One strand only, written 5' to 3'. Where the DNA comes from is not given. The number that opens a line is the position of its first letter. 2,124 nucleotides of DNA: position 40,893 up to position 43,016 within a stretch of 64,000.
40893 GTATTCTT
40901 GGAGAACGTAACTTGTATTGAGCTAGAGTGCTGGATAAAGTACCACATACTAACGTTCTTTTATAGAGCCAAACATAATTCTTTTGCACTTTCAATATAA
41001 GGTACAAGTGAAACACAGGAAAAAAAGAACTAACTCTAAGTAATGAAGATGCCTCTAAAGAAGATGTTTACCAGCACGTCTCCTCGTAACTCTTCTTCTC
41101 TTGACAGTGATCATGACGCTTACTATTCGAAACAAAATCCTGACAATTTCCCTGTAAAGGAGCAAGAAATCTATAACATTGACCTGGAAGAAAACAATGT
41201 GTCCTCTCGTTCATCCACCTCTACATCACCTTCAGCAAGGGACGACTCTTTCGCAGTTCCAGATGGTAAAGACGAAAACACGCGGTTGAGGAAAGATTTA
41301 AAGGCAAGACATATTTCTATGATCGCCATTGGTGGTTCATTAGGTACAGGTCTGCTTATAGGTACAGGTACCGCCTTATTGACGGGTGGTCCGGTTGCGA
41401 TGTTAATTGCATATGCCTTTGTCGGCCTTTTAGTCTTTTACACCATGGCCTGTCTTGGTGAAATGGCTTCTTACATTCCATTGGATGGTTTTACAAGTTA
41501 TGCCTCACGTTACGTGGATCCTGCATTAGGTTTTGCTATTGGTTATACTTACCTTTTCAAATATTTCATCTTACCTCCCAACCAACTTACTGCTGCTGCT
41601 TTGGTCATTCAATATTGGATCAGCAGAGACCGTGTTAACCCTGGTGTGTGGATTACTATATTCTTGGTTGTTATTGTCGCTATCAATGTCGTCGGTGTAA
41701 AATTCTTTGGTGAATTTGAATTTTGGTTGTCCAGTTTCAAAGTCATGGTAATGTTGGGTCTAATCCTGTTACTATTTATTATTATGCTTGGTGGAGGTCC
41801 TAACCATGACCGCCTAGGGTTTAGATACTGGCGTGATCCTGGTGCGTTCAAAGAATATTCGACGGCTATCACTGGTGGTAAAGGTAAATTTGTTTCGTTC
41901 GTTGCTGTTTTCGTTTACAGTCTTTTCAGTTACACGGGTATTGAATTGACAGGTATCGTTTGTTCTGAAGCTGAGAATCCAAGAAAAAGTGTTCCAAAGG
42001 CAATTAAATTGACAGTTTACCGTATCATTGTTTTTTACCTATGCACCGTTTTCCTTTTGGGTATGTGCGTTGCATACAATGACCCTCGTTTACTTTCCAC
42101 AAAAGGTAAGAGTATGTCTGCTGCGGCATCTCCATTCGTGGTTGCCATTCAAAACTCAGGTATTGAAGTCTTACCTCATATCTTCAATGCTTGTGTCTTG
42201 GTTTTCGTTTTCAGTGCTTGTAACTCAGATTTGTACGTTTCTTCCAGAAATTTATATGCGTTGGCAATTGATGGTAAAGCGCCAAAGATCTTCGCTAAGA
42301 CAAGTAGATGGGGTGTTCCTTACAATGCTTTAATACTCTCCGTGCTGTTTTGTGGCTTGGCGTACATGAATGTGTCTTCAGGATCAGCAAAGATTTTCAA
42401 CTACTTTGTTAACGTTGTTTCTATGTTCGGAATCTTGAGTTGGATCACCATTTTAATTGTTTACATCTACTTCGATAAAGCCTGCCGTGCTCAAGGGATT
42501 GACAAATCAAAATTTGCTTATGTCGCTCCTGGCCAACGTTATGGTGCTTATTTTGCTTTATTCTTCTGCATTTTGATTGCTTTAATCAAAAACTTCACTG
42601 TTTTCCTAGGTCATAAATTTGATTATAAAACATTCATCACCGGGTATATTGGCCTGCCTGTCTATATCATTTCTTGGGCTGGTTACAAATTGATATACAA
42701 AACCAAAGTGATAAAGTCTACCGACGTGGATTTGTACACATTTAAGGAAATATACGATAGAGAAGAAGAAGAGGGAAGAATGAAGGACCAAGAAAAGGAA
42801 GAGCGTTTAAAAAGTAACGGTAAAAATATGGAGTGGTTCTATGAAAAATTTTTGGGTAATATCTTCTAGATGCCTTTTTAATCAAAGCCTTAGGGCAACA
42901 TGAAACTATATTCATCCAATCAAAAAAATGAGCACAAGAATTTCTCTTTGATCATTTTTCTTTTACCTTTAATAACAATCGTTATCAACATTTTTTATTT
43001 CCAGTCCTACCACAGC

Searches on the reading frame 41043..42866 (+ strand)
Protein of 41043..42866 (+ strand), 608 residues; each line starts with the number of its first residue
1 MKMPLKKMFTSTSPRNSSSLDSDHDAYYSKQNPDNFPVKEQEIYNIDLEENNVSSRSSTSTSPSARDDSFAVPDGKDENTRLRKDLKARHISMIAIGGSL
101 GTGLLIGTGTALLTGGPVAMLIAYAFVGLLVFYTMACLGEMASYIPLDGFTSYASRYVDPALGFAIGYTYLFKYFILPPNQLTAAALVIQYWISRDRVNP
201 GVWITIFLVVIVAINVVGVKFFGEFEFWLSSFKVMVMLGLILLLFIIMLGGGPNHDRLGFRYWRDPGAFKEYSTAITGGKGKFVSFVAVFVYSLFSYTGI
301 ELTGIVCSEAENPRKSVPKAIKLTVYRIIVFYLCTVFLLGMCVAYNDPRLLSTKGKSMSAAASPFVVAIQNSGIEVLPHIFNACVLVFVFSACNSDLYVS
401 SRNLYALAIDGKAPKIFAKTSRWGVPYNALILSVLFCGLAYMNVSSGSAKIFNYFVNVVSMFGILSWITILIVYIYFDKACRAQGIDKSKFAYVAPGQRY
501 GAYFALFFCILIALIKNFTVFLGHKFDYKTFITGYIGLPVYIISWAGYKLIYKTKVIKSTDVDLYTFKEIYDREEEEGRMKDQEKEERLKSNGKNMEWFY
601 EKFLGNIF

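Call 16: find_homologous_proteins(query=window:41043-42866:+, max_evalue=1e-100)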
Query window:41043-42866:+ (608 aa): 1789 proteins with E <= 1e-100 among 8000 candidates; the best 120 are listed.
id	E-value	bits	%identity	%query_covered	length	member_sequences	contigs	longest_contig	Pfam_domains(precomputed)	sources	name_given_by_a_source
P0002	0.0e+0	1372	100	100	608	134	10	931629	PF13520.13,PF00324.28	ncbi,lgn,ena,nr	ncbi:Dip5p [Saccharomyces cerevisiae YJM1478]|nr:Dip5p [Saccharomyces cerevisiae YJM1478] AJV95988.1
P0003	6.2e-290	981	73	98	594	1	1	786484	PF13520.13,PF00324.28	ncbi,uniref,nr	ncbi:dicarboxylic amino acid permease NDAI_0I02660 [Naumovozyma dairenensis CBS 421]|uniref:Amino ac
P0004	3.6e-289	978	74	95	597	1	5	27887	PF13520.13,PF00324.28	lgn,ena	-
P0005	5.9e-289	978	72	100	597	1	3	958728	PF13520.13,PF00324.28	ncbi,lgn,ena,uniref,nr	ncbi:hypothetical protein NCAS_0D02260 [Naumovozyma castellii]|uniref:Amino acid permease/ SLC12A do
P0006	8.7e-289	977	74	95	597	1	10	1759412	PF13520.13,PF00324.28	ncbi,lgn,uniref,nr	ncbi:Dip5 protein [Maudiozyma humilis]|uniref:Dip5 protein n=1 Tax=Maudiozyma humilis TaxID=51915 Re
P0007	1.8e-288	976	73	95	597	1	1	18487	PF13520.13,PF00324.28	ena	-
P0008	2.0e-286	969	73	93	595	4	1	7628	PF13520.13,PF00324.28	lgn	-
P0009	6.6e-286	968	74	94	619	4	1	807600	PF13520.13,PF00324.28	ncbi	ncbi:dicarboxylic amino acid permease [Monosporozyma servazzii]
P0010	6.6e-286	968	72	96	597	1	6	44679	PF13520.13,PF00324.28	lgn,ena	-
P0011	7.5e-286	967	70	100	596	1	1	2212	PF13520.13,PF00324.28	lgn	-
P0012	5.7e-285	965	72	98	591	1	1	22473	PF13520.13,PF00324.28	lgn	-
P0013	6.4e-282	954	70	98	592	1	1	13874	PF13520.13,PF00324.28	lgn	-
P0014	7.1e-282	954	74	93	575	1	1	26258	PF13520.13,PF00324.28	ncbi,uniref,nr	ncbi:hypothetical protein Kpol_358p3 [Vanderwaltozyma polyspora DSM 70294]|uniref:Amino acid permeas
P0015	9.5e-282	954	73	94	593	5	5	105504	PF13520.13,PF00324.28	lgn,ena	-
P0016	1.2e-281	954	70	97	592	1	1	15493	PF13520.13,PF00324.28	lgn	-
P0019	5.2e-281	951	71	97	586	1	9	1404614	PF13520.13,PF00324.28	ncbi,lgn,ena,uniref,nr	ncbi:similar to Saccharomyces cerevisiae YPL265W DIP5 Dicarboxylic amino acid permease, mediates hig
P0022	5.8e-278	941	68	100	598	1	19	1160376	PF13520.13,PF00324.28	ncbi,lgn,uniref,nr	ncbi:hypothetical protein HG535_0G03170 [Zygotorulaspora mrakii]|uniref:Amino acid permease/ SLC12A 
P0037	3.7e-265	899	68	94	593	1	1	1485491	PF13520.13,PF00324.28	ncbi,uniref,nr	ncbi:hypothetical protein KAFR_0B06430 [Kazachstania africana CBS 2517]|uniref:Amino acid permease/ 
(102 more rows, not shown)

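Call 17: list_cluster_members(proteins=[P0002, P0001])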
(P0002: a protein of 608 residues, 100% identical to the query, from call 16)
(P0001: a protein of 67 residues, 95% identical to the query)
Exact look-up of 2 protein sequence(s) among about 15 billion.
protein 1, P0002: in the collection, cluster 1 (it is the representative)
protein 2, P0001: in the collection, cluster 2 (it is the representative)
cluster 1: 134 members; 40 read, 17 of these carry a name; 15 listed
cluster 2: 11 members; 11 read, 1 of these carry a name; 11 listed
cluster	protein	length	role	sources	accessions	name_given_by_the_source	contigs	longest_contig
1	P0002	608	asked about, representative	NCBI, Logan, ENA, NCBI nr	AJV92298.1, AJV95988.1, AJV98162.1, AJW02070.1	Dip5p [Saccharomyces cerevisiae YJM1478]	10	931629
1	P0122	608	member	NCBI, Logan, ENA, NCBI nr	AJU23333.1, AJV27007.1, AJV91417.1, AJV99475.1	CIC_collapsed_G0054420.mRNA.1.CDS.1 [Saccharomyces cerevisiae] | Dip5p [Saccharomyces cerevisiae YJM1526]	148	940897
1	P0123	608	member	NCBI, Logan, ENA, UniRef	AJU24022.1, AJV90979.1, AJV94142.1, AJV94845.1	Dip5p [Saccharomyces cerevisiae YJM1573] | K7_Dip5p n=2 Tax=Saccharomyces cerevisiae TaxID=4932 RepID=G2WNS1_YEASK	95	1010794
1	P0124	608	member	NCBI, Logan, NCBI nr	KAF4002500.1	Dicarboxylic amino acid permease [Saccharomyces cerevisiae]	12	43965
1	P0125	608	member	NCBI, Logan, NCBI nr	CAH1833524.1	unnamed protein product [Saccharomyces cerevisiae]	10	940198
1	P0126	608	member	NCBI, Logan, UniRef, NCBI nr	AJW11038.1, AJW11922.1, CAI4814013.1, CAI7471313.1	amino acid transporter [Saccharomyces cerevisiae YJM789] | Amino acid transporter n=1 Tax=Saccharomyces cerevisiae (strain YJM789) TaxID=307796 ... | Dip5p [Saccharomyces cerevisiae YJM1133]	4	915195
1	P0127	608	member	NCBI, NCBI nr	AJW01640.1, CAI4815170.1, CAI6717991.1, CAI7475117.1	CIH_HP2_G0051080.mRNA.1.CDS.1 [Saccharomyces cerevisiae] | Dip5p [Saccharomyces cerevisiae YJM1385]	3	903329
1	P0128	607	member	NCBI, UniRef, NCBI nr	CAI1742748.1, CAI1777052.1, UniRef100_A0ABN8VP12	hypothetical protein SEUBUCD646_0P00280 [Saccharomyces eubayanus] | Amino acid permease/ SLC12A domain-containing protein n=1 Tax=Saccharomyces eubayanus ... | hypothetical protein SEUBUCD650_0P00290 [Saccharomyces eubayanus]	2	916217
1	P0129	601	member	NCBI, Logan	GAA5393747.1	amino acid permease [Streptococcus uberis]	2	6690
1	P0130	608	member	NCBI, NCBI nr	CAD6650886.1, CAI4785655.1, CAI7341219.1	BAG_1a_G0052240.mRNA.1.CDS.1 [Saccharomyces cerevisiae] | SX2_G0017230.mRNA.1.CDS.1 [Saccharomyces cerevisiae]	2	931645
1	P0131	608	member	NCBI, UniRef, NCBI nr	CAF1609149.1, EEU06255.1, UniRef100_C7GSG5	Dip5p [Saccharomyces cerevisiae PE-2] | Dip5p n=1 Tax=Saccharomyces cerevisiae (strain JAY291) TaxID=574961 RepID=C7GSG5_YEAS2 | Dip5p [Saccharomyces cerevisiae JAY291]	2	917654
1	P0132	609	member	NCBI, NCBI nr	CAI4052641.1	hypothetical protein SKDZ_16G0130 [Saccharomyces kudriavzevii ZP591]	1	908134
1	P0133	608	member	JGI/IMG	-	amino acid transporter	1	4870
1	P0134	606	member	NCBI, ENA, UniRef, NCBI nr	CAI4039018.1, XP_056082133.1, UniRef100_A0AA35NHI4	hypothetical protein SMKI_06G3700 [Saccharomyces mikatae IFO 1815] | Amino acid permease/ SLC12A domain-containing protein n=1 Tax=Saccharomyces mikatae IFO ... | uncharacterized protein SMKI_06G3700 [Saccharomyces mikatae IFO 1815]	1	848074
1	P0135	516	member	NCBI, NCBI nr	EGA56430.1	Dip5p [Saccharomyces cerevisiae FostersB]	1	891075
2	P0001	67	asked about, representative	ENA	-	-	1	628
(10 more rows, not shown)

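Call 18: find_encoding_contigs(protein=P0128, flank=3000, max_places=2)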
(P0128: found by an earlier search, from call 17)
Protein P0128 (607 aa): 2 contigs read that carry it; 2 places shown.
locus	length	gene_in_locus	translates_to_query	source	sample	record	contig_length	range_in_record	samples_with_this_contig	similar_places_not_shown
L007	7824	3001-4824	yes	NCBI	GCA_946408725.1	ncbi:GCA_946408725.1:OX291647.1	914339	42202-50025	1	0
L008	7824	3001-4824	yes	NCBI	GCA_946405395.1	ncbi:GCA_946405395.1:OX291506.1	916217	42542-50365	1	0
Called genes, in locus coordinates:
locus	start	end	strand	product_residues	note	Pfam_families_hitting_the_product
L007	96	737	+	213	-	-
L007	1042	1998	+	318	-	PF00398:RrnaAD, PF13649:Methyltransf_25, PF08241:Methyltransf_11 (weak)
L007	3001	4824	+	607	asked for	PF00324:AA_permease, PF13520:AA_permease_2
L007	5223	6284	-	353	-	PF00892:EamA, PF03151:TPT (weak), PF00892:EamA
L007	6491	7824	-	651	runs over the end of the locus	PF24681:Kelch_KLHDC2_KLHL20_DRC7, PF13415:Beta-prop_FBX42, PF13418:Beta-prop_TYW4 (weak), PF13415:Beta-prop_FBX42, PF24981:Beta-prop_ATRN-LZTR1, PF24681:Kelch_KLHDC2_KLHL20_DRC7, PF13415:Beta-prop_FBX42, PF13422:DUF4110, +4 more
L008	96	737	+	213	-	-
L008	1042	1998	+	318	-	PF00398:RrnaAD, PF13649:Methyltransf_25, PF08241:Methyltransf_11 (weak)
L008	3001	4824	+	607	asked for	PF00324:AA_permease, PF13520:AA_permease_2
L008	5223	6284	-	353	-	PF00892:EamA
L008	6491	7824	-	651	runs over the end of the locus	PF24681:Kelch_KLHDC2_KLHL20_DRC7, PF13415:Beta-prop_FBX42, PF13418:Beta-prop_TYW4 (weak), PF13415:Beta-prop_FBX42, PF24981:Beta-prop_ATRN-LZTR1, PF24681:Kelch_KLHDC2_KLHL20_DRC7, PF13415:Beta-prop_FBX42, PF13422:DUF4110, +4 more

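Call 19: find_encoding_contigs(protein=P0132, flank=3000, max_places=2)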
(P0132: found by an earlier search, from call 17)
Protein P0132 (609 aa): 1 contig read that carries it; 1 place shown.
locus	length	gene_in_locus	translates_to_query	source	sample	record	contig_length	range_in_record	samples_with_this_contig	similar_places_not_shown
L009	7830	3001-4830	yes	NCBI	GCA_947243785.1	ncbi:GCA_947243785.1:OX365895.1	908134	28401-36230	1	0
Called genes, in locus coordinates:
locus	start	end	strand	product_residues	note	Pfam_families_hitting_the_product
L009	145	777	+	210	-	-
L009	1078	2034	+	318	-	PF00398:RrnaAD, PF13649:Methyltransf_25, PF08241:Methyltransf_11 (weak)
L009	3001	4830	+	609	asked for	PF00324:AA_permease, PF13520:AA_permease_2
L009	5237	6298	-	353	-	PF00892:EamA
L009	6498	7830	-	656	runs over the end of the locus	PF24681:Kelch_KLHDC2_KLHL20_DRC7, PF13415:Beta-prop_FBX42, PF24981:Beta-prop_ATRN-LZTR1, PF01344:Kelch_1 (weak), PF24681:Kelch_KLHDC2_KLHL20_DRC7, PF24996:NANM (weak), PF13415:Beta-prop_FBX42, PF13422:DUF4110, +4 more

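Call 20: find_encoding_contigs(protein=P0134, flank=3000, max_places=2)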
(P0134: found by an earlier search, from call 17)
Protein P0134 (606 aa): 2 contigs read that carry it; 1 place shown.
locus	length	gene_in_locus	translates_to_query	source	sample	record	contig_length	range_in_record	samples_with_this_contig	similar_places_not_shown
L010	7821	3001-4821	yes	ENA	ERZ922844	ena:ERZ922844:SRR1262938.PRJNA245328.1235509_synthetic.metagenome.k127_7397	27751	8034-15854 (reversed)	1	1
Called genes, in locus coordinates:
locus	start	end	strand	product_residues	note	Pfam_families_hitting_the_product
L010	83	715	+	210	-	-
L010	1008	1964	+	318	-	PF00398:RrnaAD, PF13649:Methyltransf_25, PF08241:Methyltransf_11 (weak)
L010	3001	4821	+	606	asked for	PF00324:AA_permease, PF13520:AA_permease_2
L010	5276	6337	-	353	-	PF00892:EamA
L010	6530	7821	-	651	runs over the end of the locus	PF24681:Kelch_KLHDC2_KLHL20_DRC7, PF13854:Kelch_HCF (faint), PF13415:Beta-prop_FBX42, PF24981:Beta-prop_ATRN-LZTR1, PF24681:Kelch_KLHDC2_KLHL20_DRC7, PF13415:Beta-prop_FBX42, PF24981:Beta-prop_ATRN-LZTR1 (weak), PF13422:DUF4110, +4 more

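Call 23: find_encoding_contigs(protein=P0005, flank=2500, max_places=1)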
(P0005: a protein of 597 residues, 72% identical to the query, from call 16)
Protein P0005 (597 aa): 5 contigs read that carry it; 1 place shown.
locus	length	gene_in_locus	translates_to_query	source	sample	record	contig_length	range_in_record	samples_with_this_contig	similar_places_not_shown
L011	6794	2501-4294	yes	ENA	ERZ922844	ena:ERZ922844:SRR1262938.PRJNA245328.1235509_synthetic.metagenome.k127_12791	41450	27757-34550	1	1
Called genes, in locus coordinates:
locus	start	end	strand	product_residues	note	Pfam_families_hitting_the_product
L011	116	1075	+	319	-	PF00398:RrnaAD, PF08241:Methyltransf_11 (weak), PF13649:Methyltransf_25 (weak)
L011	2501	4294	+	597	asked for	PF00324:AA_permease, PF13520:AA_permease_2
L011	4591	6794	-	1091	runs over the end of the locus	PF25780:TPR_IPO5, PF18808:Importin_rep_4, PF24714:TOR1L1_N, PF13513:HEAT_EZ, PF12460:MMS19_C (weak), PF25574:TPR_IMB1, PF18829:Importin_rep_6, PF18816:Importin_rep_5, +9 more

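Call 24: find_encoding_contigs(protein=P0003, flank=2500, max_places=1)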
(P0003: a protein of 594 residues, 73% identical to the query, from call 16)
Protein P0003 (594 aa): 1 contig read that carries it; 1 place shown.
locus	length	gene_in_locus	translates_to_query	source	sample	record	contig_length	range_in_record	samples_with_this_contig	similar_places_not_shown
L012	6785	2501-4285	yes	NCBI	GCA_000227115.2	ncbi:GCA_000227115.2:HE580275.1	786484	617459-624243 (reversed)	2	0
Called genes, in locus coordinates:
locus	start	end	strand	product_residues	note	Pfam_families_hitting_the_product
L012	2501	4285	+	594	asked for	PF13520:AA_permease_2, PF00324:AA_permease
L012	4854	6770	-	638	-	PF06609:TRI12 (weak), PF07690:MFS_1 (weak)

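Call 25: find_encoding_contigs(protein=P0037, flank=2500, max_places=1)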
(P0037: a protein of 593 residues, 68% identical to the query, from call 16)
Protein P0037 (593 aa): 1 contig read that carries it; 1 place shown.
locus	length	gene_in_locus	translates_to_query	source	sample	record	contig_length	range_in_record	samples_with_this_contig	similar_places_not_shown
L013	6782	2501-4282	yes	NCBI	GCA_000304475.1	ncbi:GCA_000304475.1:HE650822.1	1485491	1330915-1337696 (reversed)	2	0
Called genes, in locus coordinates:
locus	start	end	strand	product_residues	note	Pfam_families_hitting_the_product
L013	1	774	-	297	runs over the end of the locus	PF13489:Methyltransf_23 (weak), PF13847:Methyltransf_31, PF08241:Methyltransf_11, PF08242:Methyltransf_12, PF13649:Methyltransf_25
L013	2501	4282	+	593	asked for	PF00324:AA_permease, PF13520:AA_permease_2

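Call 44: find_encoding_contigs(protein=P0006, flank=2000, max_places=1)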
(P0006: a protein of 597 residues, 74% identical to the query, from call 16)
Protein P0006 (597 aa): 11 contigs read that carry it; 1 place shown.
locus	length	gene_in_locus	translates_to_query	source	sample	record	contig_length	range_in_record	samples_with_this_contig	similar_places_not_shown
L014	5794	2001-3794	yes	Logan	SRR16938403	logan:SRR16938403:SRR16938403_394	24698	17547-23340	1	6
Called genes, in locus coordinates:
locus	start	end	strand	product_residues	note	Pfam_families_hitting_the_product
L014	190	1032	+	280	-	-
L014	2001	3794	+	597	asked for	PF13520:AA_permease_2, PF00324:AA_permease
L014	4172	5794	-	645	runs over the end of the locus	PF19272:ASMase_C (faint), PF00149:Metallophos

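Call 45: find_encoding_contigs(protein=P0014, flank=2000, max_places=1)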
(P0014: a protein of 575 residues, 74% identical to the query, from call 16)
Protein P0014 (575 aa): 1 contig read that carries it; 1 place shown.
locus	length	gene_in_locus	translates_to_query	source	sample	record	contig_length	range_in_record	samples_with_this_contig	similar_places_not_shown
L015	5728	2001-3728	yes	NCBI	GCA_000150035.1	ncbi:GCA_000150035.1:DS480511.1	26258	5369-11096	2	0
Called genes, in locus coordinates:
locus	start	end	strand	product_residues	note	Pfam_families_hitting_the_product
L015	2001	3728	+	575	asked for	PF00324:AA_permease, PF13520:AA_permease_2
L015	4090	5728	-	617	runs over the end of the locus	PF07690:MFS_1 (weak)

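Call 46: find_encoding_contigs(protein=P0022, flank=2000, max_places=1)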
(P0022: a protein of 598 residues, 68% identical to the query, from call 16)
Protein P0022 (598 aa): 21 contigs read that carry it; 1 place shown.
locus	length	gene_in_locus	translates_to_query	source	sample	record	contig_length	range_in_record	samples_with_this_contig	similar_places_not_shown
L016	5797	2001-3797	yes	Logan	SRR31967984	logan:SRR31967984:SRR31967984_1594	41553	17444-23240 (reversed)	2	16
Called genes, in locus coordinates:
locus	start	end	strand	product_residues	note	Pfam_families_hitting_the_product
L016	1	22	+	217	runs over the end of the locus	-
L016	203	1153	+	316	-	PF00398:RrnaAD, PF08241:Methyltransf_11 (weak), PF13649:Methyltransf_25 (weak)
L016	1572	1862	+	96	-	-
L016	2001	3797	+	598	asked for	PF00324:AA_permease, PF13520:AA_permease_2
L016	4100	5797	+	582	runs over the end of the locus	PF11051:Mannosyl_trans3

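Call 47: find_encoding_contigs(protein=P0019, flank=2000, max_places=1)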
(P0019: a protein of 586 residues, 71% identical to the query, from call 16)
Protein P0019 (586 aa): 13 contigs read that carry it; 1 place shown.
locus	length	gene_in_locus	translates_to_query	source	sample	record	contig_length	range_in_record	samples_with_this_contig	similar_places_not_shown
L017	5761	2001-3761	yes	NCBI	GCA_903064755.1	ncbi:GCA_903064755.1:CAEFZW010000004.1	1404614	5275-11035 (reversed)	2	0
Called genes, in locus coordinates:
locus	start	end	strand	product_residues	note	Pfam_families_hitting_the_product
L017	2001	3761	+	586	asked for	PF00324:AA_permease, PF13520:AA_permease_2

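Call 52: search_protein_families(library=pfam, proteins=[window:41043-42866:+], max_evalue=0.01)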
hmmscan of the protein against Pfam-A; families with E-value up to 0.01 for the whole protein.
window:41043-42866:+ (608 aa): 2 families
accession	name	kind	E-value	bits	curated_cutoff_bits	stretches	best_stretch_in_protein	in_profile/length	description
PF00324.27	AA_permease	-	8.6e-130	434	24.6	1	90-556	1-465/470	Amino acid permease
PF13520.12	AA_permease_2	-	2.1e-31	109.7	27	1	93-518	8-405/427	Amino acid permease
